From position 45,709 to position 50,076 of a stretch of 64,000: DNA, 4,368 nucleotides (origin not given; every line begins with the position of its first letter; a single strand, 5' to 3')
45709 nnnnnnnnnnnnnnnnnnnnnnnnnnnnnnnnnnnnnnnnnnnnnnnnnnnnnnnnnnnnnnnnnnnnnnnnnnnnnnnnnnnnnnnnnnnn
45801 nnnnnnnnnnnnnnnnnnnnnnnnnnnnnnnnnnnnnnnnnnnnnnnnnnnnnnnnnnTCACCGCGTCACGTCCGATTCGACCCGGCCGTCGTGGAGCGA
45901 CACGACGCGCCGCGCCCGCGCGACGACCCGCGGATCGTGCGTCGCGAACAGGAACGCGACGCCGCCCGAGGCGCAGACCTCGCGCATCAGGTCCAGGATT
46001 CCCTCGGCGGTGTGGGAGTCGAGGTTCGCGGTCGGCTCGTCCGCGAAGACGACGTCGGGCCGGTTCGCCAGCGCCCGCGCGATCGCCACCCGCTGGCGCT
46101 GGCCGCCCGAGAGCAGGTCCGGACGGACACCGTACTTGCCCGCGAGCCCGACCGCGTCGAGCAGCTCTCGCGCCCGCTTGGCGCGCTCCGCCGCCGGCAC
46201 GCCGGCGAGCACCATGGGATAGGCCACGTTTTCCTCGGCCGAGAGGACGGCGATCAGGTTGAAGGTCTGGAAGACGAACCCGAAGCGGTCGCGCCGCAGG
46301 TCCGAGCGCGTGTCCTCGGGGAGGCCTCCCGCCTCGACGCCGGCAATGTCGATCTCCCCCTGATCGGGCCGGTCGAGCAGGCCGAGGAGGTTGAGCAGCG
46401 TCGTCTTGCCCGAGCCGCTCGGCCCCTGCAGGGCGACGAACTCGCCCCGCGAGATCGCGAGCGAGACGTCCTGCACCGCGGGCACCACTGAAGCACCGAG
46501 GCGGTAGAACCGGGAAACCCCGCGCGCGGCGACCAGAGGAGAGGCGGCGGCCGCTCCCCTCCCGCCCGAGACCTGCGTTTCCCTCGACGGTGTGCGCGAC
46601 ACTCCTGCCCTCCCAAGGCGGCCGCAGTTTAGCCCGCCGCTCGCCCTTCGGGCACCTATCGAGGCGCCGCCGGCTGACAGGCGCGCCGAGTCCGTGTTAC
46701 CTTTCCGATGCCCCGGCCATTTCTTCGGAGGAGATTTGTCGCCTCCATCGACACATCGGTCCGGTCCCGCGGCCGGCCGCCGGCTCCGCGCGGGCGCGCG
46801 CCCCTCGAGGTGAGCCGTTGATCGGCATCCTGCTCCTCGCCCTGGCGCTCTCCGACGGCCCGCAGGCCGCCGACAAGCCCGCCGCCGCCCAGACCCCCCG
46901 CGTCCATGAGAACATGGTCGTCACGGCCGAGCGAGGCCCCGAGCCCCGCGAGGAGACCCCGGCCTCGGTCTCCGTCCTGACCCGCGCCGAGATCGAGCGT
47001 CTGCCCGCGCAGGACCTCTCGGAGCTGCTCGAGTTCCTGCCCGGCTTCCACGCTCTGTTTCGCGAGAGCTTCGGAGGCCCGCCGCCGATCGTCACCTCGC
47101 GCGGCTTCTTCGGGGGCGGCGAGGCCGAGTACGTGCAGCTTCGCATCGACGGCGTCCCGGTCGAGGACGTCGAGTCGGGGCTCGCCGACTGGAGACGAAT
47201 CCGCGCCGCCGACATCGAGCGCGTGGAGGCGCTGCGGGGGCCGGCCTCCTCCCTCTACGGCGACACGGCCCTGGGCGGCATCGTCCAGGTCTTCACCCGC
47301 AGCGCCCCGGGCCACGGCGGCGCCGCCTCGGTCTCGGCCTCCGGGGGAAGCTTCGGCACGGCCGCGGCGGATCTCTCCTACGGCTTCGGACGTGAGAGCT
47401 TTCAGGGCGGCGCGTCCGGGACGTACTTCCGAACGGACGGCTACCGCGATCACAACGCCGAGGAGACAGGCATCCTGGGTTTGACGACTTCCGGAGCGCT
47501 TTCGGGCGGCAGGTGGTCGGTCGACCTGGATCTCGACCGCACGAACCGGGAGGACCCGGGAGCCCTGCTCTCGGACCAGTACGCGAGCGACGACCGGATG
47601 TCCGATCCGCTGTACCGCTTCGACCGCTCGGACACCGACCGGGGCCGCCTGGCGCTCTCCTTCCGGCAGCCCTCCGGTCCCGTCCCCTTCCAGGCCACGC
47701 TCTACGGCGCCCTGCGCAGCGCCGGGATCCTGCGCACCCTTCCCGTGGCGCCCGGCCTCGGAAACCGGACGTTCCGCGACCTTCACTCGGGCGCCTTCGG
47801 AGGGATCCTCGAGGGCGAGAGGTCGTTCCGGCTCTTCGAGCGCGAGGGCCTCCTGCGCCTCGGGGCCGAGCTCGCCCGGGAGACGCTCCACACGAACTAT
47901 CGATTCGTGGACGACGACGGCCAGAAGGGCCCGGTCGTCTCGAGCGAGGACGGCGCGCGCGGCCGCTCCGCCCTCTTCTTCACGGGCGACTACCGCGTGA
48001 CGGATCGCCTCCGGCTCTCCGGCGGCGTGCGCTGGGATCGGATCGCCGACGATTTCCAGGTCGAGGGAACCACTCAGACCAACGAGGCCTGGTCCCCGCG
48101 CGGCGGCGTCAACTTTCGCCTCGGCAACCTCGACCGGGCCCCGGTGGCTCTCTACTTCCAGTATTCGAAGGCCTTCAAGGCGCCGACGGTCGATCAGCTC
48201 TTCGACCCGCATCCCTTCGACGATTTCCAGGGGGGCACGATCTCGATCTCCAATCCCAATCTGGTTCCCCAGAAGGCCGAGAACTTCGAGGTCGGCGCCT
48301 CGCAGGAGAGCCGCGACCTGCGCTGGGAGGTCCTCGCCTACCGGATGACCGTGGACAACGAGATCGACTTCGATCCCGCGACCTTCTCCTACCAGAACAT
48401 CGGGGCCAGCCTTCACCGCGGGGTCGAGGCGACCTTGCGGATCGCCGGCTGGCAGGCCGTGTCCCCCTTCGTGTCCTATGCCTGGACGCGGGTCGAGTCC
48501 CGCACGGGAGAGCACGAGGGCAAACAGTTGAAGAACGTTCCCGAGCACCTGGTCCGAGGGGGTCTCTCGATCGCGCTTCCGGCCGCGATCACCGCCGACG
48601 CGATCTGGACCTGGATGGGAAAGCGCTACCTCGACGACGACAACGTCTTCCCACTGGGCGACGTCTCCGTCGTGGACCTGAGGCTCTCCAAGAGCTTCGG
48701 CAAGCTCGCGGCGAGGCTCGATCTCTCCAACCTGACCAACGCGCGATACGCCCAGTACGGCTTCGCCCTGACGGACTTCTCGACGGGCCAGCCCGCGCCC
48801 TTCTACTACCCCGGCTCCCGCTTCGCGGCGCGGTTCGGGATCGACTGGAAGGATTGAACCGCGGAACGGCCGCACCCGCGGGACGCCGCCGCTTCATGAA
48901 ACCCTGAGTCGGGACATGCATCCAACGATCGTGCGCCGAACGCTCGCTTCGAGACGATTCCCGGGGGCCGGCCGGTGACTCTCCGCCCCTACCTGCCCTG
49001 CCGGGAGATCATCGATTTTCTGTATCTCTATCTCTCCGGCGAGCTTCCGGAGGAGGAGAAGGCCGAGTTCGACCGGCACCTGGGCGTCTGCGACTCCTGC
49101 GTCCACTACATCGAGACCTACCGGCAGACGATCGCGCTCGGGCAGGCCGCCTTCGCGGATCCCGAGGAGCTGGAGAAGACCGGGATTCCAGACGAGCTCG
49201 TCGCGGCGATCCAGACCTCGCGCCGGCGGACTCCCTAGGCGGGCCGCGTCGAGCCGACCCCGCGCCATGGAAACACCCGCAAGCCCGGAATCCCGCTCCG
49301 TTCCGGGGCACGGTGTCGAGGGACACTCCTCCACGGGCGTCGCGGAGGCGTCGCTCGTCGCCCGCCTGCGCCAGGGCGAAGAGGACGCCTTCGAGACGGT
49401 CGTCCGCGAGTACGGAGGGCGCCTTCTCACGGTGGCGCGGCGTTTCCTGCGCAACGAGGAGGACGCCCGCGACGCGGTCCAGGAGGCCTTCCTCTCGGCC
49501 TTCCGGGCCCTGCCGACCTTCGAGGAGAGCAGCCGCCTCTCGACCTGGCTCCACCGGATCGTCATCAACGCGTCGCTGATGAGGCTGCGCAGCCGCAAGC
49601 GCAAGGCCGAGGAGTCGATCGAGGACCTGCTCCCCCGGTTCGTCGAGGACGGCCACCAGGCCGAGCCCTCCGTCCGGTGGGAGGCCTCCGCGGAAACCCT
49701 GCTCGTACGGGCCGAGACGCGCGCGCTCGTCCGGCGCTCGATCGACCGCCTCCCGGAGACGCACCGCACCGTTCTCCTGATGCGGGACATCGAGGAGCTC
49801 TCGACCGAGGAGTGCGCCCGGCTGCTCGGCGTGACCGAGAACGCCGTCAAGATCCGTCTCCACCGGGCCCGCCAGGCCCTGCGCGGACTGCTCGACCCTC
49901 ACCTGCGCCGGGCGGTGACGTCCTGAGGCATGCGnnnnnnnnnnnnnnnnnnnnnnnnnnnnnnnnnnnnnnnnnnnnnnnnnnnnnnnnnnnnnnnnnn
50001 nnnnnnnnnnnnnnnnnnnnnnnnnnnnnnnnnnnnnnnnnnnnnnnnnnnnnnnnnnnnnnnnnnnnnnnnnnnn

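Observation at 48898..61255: Five copies of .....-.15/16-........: an ECF-type promoter signature marking a putative regulon of the ZAS/ECF pair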

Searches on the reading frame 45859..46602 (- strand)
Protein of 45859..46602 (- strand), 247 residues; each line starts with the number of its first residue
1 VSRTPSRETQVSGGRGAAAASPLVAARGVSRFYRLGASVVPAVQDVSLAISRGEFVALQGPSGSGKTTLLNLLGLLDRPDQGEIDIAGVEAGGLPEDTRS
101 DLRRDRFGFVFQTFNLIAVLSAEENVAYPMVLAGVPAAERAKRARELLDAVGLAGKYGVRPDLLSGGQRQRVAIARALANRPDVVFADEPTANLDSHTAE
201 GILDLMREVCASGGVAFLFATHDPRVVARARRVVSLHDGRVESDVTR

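Call 9: search_protein_families(library=pfam, proteins=[window:45859-46602:-], max_evalue=0.01)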
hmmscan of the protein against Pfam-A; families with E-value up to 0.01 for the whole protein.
window:45859-46602:- (247 aa): 7 families
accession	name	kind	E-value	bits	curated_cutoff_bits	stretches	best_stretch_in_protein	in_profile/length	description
PF00005.33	ABC_tran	-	1.9e-31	109.9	25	1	44-192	2-137/137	ABC transporter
PF13304.12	AAA_21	-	6.1e-11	43.4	27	2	157-227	231-303/304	AAA domain, putative AbiEii toxin, Type IV TA system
PF02463.25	SMC_N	-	8e-05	22.6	40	0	153-236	126-211/220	RecF/RecN/SMC N terminal domain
PF13191.12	AAA_16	-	0.0018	19.2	32.6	1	50-178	21-124/167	AAA ATPase domain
PF25199.1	nSTAND_NTPase5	-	0.002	18.4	34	0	51-70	39-58/145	Novel STAND NTPase 5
PF13401.12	AAA_22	-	0.0022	18.8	27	1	53-105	5-33/130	AAA domain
PF13555.12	AAA_29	-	0.0047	17.1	27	1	47-70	16-39/61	P-loop containing region of AAA domain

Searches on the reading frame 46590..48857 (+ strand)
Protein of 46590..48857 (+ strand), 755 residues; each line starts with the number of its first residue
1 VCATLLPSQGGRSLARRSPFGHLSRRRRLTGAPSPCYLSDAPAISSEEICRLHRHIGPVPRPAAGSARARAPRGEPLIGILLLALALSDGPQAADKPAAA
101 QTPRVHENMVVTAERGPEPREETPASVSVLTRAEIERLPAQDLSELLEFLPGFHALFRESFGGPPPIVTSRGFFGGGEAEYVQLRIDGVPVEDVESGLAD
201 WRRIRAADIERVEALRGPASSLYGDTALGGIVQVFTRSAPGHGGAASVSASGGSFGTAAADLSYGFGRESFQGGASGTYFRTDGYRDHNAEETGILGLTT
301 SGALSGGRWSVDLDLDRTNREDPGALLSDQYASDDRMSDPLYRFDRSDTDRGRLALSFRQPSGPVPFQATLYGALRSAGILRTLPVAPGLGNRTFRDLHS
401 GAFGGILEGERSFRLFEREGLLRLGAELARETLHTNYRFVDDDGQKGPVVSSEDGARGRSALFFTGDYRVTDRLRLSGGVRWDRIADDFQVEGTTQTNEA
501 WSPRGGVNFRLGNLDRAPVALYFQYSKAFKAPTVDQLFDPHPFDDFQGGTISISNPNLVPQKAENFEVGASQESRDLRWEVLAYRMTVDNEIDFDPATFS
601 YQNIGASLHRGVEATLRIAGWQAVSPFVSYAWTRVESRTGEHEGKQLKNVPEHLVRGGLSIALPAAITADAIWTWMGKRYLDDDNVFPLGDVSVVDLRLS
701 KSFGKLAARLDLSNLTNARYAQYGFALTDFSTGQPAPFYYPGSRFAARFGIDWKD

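Call 9: search_protein_families(library=pfam, proteins=[window:46590-48857:+], max_evalue=0.01)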
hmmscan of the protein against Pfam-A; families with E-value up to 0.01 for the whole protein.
window:46590-48857:+ (755 aa): 3 families
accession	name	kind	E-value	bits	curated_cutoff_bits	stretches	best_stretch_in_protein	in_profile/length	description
PF00593.30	TonB_dep_Rec_b-barrel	-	4.5e-44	152.4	27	1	312-715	27-436/436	TonB dependent receptor-like, beta-barrel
PF07715.20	Plug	-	9.1e-24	84.5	23.9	1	120-231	2-107/107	TonB-dependent Receptor Plug Domain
PF14905.12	OMP_b-brl_3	-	1.5e-07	31.3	27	1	461-723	116-381/408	Outer membrane protein beta-barrel family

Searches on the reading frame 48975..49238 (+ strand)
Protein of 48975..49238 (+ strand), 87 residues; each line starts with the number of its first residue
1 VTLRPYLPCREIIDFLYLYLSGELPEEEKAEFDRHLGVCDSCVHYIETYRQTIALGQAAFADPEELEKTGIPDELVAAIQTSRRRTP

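Call 8: search_protein_families(library=pfam, proteins=[window:48975-49238:+], max_evalue=0.01)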
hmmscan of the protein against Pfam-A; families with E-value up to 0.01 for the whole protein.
window:48975-49238:+ (87 aa): 1 family
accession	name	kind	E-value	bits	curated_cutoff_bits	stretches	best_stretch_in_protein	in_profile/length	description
PF13490.11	zf-HC2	-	3.3e-11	43.5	22.2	1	9-42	1-34/35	Putative zinc-finger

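Call 14: search_protein_families(library=ncbifam, proteins=[window:48975-49238:+], max_evalue=0.01)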
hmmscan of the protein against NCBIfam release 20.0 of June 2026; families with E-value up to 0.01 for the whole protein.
window:48975-49238:+ (87 aa): 3 families
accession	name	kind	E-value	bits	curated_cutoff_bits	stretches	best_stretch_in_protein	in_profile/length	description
TIGR03988.1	antisig_RsrA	equivalog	3.3e-07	30.3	62.5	1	9-47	2-40/77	mycothiol system anti-sigma-R factor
NF052375.1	antisigma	equivalog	2.8e-05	24.2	100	1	18-85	4-64/217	anti-sigma factor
NF052368.1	antisigmaE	subfamily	0.00019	21.1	50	1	8-47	3-42/48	anti-sigma factor family protein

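Call 59: search_solved_structures(query=window:48975-49238:+, max_evalue=1, show_alignments=2)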
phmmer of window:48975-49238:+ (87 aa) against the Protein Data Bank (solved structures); distinct sequences matched with E-value up to 1: 3.
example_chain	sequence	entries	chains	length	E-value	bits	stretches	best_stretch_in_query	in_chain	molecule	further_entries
5frf_A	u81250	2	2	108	0.004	21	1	8-45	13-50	ANTI-SIGMA FACTOR RSRA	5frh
5wuq_C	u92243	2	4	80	0.016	19.1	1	10-58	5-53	Anti-sigma-W factor RsiW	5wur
8rlz_A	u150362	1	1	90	0.26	15.2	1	13-57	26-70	Antisigma factor DdvA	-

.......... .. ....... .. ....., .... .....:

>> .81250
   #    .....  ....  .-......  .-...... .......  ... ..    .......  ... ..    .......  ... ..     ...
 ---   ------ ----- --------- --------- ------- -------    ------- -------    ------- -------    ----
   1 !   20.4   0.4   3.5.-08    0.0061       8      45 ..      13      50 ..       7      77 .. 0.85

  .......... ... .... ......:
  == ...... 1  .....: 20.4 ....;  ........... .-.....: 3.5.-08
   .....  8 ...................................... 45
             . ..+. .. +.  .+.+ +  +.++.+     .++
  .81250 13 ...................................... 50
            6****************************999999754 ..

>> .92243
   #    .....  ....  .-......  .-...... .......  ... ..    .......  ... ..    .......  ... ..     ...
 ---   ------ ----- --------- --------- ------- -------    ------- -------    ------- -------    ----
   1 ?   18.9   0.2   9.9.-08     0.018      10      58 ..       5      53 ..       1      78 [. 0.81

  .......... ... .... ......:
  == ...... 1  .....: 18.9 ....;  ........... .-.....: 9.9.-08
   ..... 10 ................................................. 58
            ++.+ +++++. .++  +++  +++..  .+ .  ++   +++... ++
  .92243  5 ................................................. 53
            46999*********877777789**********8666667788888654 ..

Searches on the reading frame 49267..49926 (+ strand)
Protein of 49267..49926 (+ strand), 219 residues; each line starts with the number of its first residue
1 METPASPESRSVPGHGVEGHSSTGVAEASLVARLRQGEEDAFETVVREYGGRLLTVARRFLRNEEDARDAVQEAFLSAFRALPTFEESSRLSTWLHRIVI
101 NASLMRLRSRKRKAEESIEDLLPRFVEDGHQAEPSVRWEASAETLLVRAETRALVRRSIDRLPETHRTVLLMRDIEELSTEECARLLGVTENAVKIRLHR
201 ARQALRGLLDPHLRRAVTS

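Call 8: search_protein_families(library=pfam, proteins=[window:49267-49926:+], max_evalue=0.01)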
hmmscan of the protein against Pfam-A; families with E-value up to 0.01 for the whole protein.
window:49267-49926:+ (219 aa): 5 families
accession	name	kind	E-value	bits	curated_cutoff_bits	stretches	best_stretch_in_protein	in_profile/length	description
PF04542.20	Sigma70_r2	-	5.9e-19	68.1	24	1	46-112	2-70/71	Sigma-70 region 2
PF08281.18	Sigma70_r4_2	-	4.5e-17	61.9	25.7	1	154-205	3-54/54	Sigma-70, region 4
PF04545.22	Sigma70_r4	-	7.2e-11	41.9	24.1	1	159-206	2-49/50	Sigma-70, region 4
PF07638.17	Sigma70_ECF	-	7.1e-05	23.2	21.1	1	29-205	6-179/185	ECF sigma factor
PF24728.1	DUF7680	-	0.009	16.6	24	0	153-210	85-140/141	Domain of unknown function (DUF7680)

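Call 11: find_related_loci(query=window:49267-49926:+, collection=genome_contigs, flank=10000)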
Query window:49267-49926:+ (219 aa) in genome_contigs; peptide patterns used: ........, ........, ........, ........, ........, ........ (x = any residue, [..] = any of these).
458 stretches matched a pattern; 264 encode a relative of the query (tblastn E <= 1e-3); the best 80 are kept; 80 distinct loci.
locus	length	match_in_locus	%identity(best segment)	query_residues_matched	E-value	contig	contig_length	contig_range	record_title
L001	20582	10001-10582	73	27-219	3e-88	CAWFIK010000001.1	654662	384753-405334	MAG: uncultured Acidobacteriota bacterium isolate MFD04944.bin.2.204 genome assembly, contig: contig_23028, whole genome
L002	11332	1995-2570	74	25-215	2e-87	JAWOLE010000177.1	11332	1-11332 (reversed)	MAG: Thermoanaerobaculia bacterium isolate bin_228 c_000016900604, whole genome shotgun sequence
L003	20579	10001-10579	73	27-218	2e-87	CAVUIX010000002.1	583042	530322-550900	MAG: uncultured Acidobacteriota bacterium isolate MFD02199.bin.2.111 genome assembly, contig: contig_10586, whole genome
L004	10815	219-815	71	22-219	1e-86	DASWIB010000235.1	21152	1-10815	MAG TPA_asm: Thermoanaerobaculia bacterium isolate SMAG_U2857 k141_603858, whole genome shotgun sequence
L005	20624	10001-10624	69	13-214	8e-87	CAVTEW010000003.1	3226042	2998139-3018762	MAG: uncultured Acidobacteriota bacterium isolate MFD00822.bin.1.85 genome assembly, contig: contig_52079, whole genome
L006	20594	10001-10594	71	18-215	5e-86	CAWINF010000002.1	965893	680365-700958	MAG: uncultured Acidobacteriota bacterium isolate MFD04944.bin.1.105 genome assembly, contig: contig_23027, whole genome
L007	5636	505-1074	70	26-214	4e-83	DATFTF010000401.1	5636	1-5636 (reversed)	MAG TPA_asm: Thermoanaerobaculia bacterium isolate SMAG_U9403 k141_359403, whole genome shotgun sequence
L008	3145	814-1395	73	26-218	1e-83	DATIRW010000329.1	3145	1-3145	MAG TPA_asm: Thermoanaerobaculia bacterium isolate SMAG_U15913 k141_526673, whole genome shotgun sequence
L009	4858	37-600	68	27-214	1e-81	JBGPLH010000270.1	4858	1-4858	MAG: Thermodesulfobacteriota bacterium isolate OBJ_0618_7090110_267 k141_6434453_length_4858_cov_15.8995, whole genome s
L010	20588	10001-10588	65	19-214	2e-81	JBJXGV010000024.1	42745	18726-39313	MAG: bacterium isolate F1F2.bin.167 k127_383926, whole genome shotgun sequence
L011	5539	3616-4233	64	9-214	5e-81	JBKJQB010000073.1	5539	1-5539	MAG: Thermoanaerobaculia bacterium isolate ant_bin.484 k117_2581923, whole genome shotgun sequence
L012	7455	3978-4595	63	9-214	1e-80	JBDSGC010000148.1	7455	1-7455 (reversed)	MAG: Thermoanaerobaculia bacterium isolate cluster1_bin.243 k127_7624810, whole genome shotgun sequence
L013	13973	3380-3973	66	19-215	7e-79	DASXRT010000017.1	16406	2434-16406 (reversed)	MAG TPA_asm: Thermoanaerobaculia bacterium isolate SMAG_U4647 k141_1381130, whole genome shotgun sequence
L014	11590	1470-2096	68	11-219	4e-79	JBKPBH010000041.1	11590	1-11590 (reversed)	MAG: Acidobacteriota bacterium isolate GB_EKS_MAG_00083 GB_EKS_000000166861, whole genome shotgun sequence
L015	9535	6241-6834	66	19-215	1e-78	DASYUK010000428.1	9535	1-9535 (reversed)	MAG TPA_asm: Thermoanaerobaculia bacterium isolate SMAG_U4593 k141_2869691, whole genome shotgun sequence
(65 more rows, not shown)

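Call 14: search_protein_families(library=ncbifam, proteins=[window:49267-49926:+], max_evalue=0.01)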
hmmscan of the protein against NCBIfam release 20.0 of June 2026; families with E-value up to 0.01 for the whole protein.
window:49267-49926:+ (219 aa): 105 families (the best 25 are shown)
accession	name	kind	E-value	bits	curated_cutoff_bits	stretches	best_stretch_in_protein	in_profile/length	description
NF008888.0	PRK11922.1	equivalog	4.9e-54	183.4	204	1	22-216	12-203/231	RNA polymerase sigma factor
NF007225.0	PRK09643.1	equivalog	1.1e-38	133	190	1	23-211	10-184/204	RNA polymerase sigma factor SigM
NF007223.0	PRK09641.1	equivalog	4.3e-35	121.3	209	1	29-209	7-184/187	RNA polymerase sigma factor SigW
TIGR02939.1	RpoE_Sigma70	equivalog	2e-32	112.7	236.15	1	27-212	7-189/190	RNA polymerase sigma factor RpoE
TIGR02948.1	SigW_bacill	equivalog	1.3e-31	110.1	243.1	1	30-207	8-182/187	RNA polymerase sigma factor SigW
NF058625.1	sigma_PG0214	equivalog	2.4e-31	108.7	130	1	39-207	3-159/170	GFO_1088 family ECF-type sigma factor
NF004113.0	PRK05602.1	equivalog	2.3e-30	105.8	208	1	23-210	28-202/211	RNA polymerase sigma factor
TIGR02985.1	Sig70_bacteroi1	subfamily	1e-28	100.6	126.4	1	41-207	2-160/162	RNA polymerase sigma-70 factor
NF009171.0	PRK12518.1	equivalog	2.2e-28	99.4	208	1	21-209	8-184/191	RNA polymerase sigma factor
TIGR02937.1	sigma70-ECF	superfamily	1.2e-27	96.6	42.9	1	40-206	1-162/165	sigma-70 family RNA polymerase sigma factor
NF009166.1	PRK12513.1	equivalog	6.1e-26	91.3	206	1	26-210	8-187/193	RNA polymerase sigma factor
NF006930.0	PRK09415.1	subfamily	4.5e-25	88.5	198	1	37-209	13-175/179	RNA polymerase factor sigma C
NF006089.0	PRK08241.1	subfamily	4.9e-25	88.3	240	1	27-207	9-202/343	RNA polymerase subunit sigma-70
NF007229.0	PRK09647.1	equivalog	2.9e-24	85.6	265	1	26-215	30-208/220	RNA polymerase sigma factor SigE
TIGR02983.1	SigE-fam_strep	subfamily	7.9e-23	81.1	141.55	1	36-209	2-158/162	SigE family RNA polymerase sigma factor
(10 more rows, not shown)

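Call 15: search_solved_structures(query=window:49267-49926:+, max_evalue=0.001)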
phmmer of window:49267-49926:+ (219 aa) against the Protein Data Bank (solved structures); distinct sequences matched with E-value up to 0.001: 25.
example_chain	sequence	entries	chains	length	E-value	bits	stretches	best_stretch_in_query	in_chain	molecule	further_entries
8z6g_B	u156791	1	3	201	2.9e-28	102.6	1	27-217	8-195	RNA polymerase sigma factor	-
6in7_B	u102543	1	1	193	5.9e-28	101.5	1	27-216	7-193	RNA polymerase sigma-H factor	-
1or7_A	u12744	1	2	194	4.1e-25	92.3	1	20-215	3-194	RNA polymerase sigma-E factor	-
6jbq_F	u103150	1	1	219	1.8e-24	90.2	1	25-215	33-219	ECF RNA polymerase sigma-E factor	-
5wuq_A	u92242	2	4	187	5.3e-23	85.4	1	31-208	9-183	ECF RNA polymerase sigma factor SigW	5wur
9m9d_F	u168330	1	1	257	2.4e-17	66.9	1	41-213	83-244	ECF RNA polymerase sigma factor SigE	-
9m9e_F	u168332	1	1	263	2.6e-17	66.8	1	41-213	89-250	ECF RNA polymerase sigma factor SigE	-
9m98_F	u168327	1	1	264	2.6e-17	66.8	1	41-213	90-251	ECF RNA polymerase sigma factor SigE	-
5zx2_F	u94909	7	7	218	1.2e-16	64.7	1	36-210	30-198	ECF RNA polymerase sigma factor SigH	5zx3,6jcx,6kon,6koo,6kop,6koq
7qh5_A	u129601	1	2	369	4e-15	59.7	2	22-115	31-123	RNA polymerase sigma factor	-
6jcy_F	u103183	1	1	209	9.7e-14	55.2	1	36-210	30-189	ECF RNA polymerase sigma factor SigH,ECF RNA polymerase sigma factor SigE,ECF RNA polymera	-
4cxf_A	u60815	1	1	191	2e-13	54.2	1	27-211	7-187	RNA POLYMERASE SIGMA FACTOR CNRH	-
5or5_A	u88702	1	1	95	1.1e-12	51.8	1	26-113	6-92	ECF RNA polymerase sigma-E factor,ECF RNA polymerase sigma factor SigW,ECF RNA polymerase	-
2mao_A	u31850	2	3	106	7e-12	49.1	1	26-115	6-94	RNA polymerase sigma factor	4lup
2map_A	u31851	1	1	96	7.2e-12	49.1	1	26-113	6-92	RNA polymerase sigma factor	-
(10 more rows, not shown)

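Call 51: find_encoding_contigs(protein=window:49267-49926:+, flank=10000, max_places=4)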
Protein window:49267-49926:+ (219 aa): 1 contig read that carries it; 1 place shown.
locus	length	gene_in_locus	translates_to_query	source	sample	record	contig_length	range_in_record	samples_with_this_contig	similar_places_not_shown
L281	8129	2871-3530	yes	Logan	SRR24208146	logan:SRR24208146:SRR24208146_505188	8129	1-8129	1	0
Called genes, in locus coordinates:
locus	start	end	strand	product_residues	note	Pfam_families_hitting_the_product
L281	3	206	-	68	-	?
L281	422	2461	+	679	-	PF07715:Plug, PF00593:TonB_dep_Rec_b-barrel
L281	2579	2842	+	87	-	PF13490:zf-HC2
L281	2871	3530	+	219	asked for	PF04542:Sigma70_r2, PF04545:Sigma70_r4, PF08281:Sigma70_r4_2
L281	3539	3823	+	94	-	-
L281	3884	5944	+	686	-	PF12439:GDE_N, PF06202:GDE_C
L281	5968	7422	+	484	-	PF00082:Peptidase_S8, PF02922:CBM_48, PF16561:AMPK1_CBM (weak)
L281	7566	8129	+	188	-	?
